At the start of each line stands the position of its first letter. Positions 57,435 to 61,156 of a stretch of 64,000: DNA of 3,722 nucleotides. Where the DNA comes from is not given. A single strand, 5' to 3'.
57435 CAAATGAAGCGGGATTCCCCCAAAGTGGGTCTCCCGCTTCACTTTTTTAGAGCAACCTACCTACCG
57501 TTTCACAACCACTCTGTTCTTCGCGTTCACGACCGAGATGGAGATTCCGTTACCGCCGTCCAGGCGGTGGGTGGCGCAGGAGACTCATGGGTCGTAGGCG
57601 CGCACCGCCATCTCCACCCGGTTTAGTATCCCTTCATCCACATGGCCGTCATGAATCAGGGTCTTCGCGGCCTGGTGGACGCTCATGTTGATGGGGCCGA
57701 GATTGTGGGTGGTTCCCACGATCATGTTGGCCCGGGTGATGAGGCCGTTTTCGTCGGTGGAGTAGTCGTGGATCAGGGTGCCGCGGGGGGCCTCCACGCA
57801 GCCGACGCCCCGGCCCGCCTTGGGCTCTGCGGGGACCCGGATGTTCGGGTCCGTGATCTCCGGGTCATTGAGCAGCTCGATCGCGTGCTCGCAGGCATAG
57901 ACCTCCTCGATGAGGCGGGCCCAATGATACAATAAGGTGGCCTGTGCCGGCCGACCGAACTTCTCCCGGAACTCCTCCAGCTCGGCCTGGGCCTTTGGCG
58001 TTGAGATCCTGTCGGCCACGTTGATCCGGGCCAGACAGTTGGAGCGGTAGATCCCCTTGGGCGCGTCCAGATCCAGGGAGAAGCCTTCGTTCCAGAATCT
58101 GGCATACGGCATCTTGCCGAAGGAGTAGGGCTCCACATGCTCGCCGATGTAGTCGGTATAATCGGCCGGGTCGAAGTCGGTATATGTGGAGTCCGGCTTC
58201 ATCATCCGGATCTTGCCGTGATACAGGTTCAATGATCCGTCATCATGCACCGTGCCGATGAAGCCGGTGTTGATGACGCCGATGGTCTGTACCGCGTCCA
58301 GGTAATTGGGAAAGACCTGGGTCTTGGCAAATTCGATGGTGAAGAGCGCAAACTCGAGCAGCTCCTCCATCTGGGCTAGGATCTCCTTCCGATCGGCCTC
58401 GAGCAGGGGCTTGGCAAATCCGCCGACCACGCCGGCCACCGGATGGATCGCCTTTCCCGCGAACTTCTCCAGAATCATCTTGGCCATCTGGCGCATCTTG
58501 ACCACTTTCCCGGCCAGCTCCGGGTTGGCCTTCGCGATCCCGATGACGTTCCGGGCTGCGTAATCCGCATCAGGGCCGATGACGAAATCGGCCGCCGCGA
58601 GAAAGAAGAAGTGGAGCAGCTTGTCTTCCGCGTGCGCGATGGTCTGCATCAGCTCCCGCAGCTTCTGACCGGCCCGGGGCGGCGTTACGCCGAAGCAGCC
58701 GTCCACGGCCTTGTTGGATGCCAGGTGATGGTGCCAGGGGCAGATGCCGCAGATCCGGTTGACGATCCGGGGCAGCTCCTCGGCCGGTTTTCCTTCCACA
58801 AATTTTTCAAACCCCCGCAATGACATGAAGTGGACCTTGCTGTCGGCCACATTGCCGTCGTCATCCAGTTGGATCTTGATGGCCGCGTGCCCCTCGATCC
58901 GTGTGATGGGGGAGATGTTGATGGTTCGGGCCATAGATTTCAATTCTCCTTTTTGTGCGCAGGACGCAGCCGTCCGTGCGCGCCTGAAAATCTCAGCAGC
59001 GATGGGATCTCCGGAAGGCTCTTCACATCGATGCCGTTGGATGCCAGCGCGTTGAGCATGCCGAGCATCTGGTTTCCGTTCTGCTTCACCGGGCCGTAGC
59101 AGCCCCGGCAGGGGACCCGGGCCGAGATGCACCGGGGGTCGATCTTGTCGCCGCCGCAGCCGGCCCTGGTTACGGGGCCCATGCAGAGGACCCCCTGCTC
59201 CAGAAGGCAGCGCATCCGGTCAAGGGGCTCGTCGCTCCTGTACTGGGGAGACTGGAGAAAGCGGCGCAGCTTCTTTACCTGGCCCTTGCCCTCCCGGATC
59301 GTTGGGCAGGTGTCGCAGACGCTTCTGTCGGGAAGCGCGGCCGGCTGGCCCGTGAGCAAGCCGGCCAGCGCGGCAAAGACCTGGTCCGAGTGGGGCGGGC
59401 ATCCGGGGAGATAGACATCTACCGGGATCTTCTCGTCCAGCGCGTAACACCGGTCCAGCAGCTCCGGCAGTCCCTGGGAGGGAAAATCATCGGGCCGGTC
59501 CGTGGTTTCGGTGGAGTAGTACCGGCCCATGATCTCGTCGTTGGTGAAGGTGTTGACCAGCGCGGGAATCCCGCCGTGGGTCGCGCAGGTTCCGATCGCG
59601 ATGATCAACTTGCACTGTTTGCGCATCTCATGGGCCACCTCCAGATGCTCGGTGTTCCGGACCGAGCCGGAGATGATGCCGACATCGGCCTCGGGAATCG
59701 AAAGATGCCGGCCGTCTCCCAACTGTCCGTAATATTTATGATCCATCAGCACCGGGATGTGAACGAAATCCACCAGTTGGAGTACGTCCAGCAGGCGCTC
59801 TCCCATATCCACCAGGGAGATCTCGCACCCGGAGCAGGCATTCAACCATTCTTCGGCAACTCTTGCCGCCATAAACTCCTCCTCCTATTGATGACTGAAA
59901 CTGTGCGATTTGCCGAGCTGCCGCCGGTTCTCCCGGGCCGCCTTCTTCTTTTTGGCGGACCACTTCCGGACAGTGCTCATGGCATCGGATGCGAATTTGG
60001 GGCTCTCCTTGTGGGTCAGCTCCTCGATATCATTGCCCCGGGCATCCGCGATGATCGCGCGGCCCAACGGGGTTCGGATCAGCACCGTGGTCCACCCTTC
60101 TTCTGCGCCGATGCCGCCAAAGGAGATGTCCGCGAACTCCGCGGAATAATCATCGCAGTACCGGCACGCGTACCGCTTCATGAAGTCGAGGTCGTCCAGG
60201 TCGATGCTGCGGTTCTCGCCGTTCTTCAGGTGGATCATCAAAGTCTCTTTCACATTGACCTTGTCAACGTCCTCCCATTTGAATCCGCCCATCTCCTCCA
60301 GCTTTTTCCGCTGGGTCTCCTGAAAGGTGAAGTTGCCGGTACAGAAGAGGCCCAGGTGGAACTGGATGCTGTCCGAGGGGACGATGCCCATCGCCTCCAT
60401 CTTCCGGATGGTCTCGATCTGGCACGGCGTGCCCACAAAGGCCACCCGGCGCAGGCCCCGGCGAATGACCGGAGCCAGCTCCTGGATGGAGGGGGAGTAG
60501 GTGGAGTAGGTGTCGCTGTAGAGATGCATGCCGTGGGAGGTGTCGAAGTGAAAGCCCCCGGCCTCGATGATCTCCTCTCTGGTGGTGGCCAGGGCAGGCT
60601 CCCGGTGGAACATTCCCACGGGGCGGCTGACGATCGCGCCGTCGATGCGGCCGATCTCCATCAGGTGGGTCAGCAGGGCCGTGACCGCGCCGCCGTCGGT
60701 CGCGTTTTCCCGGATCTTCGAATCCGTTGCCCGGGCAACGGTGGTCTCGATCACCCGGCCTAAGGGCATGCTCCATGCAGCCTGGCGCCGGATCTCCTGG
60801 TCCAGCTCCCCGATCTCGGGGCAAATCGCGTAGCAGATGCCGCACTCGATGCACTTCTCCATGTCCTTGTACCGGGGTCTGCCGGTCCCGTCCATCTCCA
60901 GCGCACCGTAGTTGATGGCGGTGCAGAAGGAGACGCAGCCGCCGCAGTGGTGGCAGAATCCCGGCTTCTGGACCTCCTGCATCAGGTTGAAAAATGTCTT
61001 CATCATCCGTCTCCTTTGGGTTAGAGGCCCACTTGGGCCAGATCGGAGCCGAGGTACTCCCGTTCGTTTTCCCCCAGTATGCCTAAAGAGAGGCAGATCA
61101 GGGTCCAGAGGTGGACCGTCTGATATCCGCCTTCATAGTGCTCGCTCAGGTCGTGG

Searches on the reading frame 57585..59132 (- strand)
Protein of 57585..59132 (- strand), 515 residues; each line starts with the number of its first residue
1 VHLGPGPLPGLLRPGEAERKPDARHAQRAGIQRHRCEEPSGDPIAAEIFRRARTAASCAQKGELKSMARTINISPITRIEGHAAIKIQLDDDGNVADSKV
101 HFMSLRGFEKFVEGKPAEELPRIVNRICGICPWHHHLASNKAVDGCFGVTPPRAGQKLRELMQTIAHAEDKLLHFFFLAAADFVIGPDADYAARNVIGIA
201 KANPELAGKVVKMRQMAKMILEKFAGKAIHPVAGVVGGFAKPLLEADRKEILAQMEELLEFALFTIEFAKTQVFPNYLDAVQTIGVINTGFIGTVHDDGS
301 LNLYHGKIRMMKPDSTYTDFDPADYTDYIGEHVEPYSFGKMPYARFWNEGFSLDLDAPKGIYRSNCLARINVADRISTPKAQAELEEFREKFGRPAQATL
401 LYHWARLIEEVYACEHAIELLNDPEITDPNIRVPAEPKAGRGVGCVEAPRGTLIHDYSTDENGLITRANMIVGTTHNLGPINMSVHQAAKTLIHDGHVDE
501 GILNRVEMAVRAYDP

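Call 64: search_protein_families(library=pfam, proteins=[window:57585-59132:-], max_evalue=0.0001)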
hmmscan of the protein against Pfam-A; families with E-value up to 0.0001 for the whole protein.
window:57585-59132:- (515 aa): 1 family
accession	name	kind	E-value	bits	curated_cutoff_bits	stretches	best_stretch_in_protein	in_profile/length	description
PF00374.24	NiFeSe_Hases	-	1.2e-29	104.1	25.8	2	106-184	1-79/508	Nickel-dependent hydrogenase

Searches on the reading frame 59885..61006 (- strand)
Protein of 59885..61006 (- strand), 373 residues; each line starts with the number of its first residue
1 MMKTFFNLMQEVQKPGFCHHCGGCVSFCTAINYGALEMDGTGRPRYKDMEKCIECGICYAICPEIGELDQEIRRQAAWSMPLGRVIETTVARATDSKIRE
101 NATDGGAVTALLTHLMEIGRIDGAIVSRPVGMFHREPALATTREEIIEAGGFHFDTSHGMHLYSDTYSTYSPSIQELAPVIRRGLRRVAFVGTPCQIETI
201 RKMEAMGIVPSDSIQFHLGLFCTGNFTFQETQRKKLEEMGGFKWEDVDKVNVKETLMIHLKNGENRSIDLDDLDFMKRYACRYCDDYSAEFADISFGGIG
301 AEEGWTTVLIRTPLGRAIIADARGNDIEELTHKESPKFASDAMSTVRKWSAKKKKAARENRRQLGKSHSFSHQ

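Call 64: search_protein_families(library=pfam, proteins=[window:59885-61006:-], max_evalue=0.0001)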
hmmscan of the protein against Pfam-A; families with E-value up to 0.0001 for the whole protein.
window:59885-61006:- (373 aa): 8 families
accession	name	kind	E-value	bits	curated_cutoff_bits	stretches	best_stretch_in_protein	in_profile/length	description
PF04432.18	FrhB_FdhB_C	-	1.8e-39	135.5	23.3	1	186-331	2-145/150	Coenzyme F420 hydrogenase/dehydrogenase, beta subunit C terminus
PF04422.18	FrhB_FdhB_N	-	3.8e-17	62.6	22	1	89-158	2-72/78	Coenzyme F420 hydrogenase/dehydrogenase, beta subunit N-term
PF13237.11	Fer4_10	-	1e-07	32.2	25.5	1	14-63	5-53/53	4Fe-4S dicluster domain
PF13183.11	Fer4_8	-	9.7e-06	26.5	27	0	49-72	2-25/68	4Fe-4S dicluster domain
PF00037.32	Fer4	-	1.1e-05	25.5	21.1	0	46-63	2-19/24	4Fe-4S binding domain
PF14697.11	Fer4_21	-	1.5e-05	25.5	35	1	18-63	8-52/59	4Fe-4S dicluster domain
PF12837.12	Fer4_6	-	1.5e-05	25.2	25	0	48-64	5-21/24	4Fe-4S binding domain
PF12838.12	Fer4_7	-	1.7e-05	25.6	27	1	18-63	2-49/52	4Fe-4S dicluster domain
